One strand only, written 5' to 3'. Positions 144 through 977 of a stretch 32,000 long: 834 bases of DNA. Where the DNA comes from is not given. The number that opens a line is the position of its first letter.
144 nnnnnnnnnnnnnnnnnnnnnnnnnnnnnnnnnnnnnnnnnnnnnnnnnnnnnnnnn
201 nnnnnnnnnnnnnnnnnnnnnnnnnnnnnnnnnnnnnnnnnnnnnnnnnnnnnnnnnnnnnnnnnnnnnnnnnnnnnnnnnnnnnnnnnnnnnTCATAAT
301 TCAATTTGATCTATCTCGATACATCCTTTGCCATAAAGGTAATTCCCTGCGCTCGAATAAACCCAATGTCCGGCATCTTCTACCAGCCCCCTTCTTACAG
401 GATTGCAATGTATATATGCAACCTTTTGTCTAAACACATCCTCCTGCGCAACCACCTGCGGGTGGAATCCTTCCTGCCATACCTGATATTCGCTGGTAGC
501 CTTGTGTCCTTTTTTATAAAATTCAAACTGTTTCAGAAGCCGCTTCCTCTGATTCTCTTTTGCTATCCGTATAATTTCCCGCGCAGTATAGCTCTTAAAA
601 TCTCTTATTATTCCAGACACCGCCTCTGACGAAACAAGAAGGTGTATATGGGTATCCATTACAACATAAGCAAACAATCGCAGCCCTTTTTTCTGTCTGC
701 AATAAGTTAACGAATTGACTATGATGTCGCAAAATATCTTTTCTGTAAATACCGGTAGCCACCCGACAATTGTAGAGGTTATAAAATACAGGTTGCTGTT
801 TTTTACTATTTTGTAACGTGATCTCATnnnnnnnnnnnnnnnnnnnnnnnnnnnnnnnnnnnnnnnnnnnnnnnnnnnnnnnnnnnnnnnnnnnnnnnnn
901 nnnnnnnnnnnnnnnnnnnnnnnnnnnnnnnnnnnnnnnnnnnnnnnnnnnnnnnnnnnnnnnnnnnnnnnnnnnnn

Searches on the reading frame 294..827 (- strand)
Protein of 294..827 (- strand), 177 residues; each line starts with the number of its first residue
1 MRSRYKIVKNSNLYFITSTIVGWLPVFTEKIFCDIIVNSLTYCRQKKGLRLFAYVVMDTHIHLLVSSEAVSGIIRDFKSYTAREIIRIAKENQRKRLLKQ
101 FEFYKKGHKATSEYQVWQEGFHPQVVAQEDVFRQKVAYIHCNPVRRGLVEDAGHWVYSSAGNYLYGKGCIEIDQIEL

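Call 61: search_protein_families(library=pfam, proteins=[window:294-827:-], max_evalue=0.00001)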
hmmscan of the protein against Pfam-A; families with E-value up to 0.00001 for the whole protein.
window:294-827:- (177 aa): 1 family
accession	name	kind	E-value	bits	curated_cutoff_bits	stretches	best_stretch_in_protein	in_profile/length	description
PF01797.21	Y1_Tnp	-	2.2e-07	31.4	23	1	38-112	30-105/121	Transposase IS200 like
